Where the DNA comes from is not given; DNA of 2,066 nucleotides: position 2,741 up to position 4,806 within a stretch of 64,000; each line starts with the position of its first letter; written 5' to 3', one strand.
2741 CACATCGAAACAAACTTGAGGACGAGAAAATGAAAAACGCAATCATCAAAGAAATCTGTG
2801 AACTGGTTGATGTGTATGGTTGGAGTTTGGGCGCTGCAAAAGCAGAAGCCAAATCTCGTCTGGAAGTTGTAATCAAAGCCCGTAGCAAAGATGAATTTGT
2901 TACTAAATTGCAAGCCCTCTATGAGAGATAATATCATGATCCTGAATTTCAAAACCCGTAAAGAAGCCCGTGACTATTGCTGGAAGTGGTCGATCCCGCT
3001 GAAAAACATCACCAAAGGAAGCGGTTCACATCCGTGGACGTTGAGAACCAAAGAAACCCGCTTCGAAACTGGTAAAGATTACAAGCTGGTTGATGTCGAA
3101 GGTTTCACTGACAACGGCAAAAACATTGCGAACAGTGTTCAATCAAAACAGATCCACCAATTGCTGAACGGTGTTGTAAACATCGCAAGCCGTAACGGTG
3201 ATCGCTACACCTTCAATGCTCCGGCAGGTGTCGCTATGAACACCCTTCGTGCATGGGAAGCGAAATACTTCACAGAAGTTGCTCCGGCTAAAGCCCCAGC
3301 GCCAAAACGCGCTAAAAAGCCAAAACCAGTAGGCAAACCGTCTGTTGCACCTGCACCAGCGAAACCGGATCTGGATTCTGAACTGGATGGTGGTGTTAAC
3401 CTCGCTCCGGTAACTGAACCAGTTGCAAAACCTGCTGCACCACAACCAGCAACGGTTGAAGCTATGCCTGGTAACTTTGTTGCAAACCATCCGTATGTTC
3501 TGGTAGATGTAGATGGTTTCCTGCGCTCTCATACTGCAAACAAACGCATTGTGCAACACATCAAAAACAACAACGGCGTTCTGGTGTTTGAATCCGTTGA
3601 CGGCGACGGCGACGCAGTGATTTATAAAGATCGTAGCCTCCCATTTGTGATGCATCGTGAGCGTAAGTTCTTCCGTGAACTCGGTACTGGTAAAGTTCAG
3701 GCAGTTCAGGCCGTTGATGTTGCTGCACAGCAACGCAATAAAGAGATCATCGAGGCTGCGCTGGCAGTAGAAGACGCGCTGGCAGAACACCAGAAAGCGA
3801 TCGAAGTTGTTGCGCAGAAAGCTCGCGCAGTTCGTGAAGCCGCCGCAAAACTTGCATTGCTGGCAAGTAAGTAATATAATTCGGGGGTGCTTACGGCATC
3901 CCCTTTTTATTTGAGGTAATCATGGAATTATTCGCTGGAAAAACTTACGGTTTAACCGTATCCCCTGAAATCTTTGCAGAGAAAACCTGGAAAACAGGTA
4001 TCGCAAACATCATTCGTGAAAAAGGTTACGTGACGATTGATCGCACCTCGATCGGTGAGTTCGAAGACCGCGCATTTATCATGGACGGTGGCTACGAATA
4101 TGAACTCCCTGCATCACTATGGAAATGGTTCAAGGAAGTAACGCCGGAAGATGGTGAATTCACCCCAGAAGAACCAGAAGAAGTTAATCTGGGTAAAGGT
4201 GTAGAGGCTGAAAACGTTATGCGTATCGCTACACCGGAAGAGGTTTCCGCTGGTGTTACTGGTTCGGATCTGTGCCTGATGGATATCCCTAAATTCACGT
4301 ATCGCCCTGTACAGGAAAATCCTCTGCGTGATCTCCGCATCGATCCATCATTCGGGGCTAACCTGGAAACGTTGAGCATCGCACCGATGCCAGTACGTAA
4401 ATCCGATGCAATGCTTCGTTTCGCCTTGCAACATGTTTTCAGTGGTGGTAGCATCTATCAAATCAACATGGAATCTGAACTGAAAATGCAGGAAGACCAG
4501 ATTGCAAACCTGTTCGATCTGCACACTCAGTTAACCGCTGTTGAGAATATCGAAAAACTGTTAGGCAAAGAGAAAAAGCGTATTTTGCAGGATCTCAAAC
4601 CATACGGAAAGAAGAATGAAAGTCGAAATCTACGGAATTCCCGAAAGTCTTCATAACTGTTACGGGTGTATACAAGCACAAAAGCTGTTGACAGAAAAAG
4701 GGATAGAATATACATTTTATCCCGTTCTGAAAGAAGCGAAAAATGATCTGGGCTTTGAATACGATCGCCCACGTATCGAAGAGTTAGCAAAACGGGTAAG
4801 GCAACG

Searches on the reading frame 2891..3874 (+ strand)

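Call 96: search_protein_families(library=phrogs, proteins=[window:2891-3874:+], max_evalue=0.001)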
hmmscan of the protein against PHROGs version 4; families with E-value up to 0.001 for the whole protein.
window:2891-3874:+ (327 aa): 4 families
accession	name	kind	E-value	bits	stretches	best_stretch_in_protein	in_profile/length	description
phrog_7419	-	unknown function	3.6e-163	543.4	1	16-327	1-306/306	-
phrog_622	-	unknown function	7.1e-09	37.1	0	196-268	4-93/132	unknown function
phrog_31543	-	unknown function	4.2e-06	27.5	0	201-263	11-76/278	-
phrog_18833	-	unknown function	1e-05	26.7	0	203-265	10-72/192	-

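Call 97: search_protein_families(library=pfam, proteins=[window:2891-3874:+], max_evalue=0.01)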
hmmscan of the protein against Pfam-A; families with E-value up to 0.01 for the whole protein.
window:2891-3874:+ (327 aa): 0 families

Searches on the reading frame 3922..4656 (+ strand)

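Call 96: search_protein_families(library=phrogs, proteins=[window:3922-4656:+], max_evalue=0.001)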
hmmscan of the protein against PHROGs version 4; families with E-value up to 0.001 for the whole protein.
window:3922-4656:+ (244 aa): 1 family
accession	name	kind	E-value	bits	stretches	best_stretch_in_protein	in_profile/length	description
phrog_7282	-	unknown function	1.6e-125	418.6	1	1-244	1-244/244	-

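Call 97: search_protein_families(library=pfam, proteins=[window:3922-4656:+], max_evalue=0.01)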
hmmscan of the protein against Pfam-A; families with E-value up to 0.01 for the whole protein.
window:3922-4656:+ (244 aa): 0 families
